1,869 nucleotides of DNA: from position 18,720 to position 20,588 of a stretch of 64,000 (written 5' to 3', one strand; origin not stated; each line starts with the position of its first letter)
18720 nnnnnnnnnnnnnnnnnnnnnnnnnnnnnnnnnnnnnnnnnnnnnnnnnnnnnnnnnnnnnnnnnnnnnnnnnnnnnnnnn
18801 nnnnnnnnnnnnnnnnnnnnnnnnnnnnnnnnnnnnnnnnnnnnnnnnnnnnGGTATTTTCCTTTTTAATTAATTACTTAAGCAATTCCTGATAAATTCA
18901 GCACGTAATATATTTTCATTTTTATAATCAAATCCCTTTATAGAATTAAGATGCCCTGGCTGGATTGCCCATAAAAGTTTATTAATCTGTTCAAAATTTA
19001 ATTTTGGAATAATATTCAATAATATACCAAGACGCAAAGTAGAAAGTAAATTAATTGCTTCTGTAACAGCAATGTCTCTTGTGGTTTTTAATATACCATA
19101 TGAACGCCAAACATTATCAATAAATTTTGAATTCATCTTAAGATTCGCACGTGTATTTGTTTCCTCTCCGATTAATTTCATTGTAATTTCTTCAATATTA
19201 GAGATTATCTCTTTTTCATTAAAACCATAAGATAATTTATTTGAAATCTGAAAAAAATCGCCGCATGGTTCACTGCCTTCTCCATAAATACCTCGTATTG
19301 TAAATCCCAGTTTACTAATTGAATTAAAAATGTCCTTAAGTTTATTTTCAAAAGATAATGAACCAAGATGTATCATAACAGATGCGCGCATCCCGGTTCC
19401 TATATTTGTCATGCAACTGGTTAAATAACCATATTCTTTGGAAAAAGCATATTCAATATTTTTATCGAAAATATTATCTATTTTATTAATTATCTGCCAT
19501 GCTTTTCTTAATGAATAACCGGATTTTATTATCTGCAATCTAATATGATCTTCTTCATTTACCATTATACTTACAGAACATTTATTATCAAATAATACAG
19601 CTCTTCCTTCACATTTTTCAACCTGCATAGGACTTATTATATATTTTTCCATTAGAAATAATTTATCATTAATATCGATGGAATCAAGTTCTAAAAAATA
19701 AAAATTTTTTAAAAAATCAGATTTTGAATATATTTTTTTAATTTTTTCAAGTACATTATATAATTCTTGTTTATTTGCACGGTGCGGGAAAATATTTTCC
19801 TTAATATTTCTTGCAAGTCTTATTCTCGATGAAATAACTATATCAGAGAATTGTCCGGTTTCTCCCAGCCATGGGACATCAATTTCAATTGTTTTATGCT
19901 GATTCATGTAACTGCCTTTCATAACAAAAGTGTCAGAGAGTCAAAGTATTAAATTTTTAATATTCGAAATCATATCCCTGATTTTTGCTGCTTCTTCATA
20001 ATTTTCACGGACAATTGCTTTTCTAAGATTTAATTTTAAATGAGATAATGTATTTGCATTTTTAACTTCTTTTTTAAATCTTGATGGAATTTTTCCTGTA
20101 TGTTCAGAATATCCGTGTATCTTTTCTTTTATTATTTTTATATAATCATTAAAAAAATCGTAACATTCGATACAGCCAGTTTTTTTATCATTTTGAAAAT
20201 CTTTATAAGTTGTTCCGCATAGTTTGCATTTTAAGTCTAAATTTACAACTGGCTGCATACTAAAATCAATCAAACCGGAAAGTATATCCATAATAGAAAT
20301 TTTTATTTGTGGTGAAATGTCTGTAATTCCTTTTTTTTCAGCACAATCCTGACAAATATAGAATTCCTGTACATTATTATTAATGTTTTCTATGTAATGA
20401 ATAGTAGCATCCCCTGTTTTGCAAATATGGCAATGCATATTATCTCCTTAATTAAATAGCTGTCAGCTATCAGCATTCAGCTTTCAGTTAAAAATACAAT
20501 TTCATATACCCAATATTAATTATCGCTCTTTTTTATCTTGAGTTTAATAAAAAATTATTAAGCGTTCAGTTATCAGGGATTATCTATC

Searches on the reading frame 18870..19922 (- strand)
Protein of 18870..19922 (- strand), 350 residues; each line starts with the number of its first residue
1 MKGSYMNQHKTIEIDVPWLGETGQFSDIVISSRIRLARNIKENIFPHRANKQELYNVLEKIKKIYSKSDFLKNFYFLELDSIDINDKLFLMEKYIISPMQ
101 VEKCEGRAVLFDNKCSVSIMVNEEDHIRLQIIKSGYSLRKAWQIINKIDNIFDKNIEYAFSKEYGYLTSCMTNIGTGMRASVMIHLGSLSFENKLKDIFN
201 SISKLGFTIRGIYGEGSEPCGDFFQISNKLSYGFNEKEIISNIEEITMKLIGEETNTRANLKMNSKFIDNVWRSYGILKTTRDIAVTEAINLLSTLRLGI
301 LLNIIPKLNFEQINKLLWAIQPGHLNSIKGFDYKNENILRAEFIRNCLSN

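Call 71: search_protein_families(library=pfam, proteins=[window:18870-19922:-], max_evalue=0.0001)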
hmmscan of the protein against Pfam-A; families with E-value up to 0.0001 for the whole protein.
window:18870-19922:- (350 aa): 1 family
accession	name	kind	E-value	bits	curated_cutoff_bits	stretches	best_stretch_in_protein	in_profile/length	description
PF00217.24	ATP-gua_Ptrans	-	3.9e-61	206.4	22.4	1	57-256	2-202/203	ATP:guanido phosphotransferase, C-terminal catalytic domain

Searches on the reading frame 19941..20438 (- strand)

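Call 71: search_protein_families(library=pfam, proteins=[window:19941-20438:-], max_evalue=0.0001)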
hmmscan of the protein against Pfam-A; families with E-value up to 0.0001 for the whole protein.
window:19941-20438:- (165 aa): 1 family
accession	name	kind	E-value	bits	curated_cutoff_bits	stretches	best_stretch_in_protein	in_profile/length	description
PF02151.25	UVR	-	1.7e-07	31.2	21.5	1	131-162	4-35/36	UvrB/uvrC motif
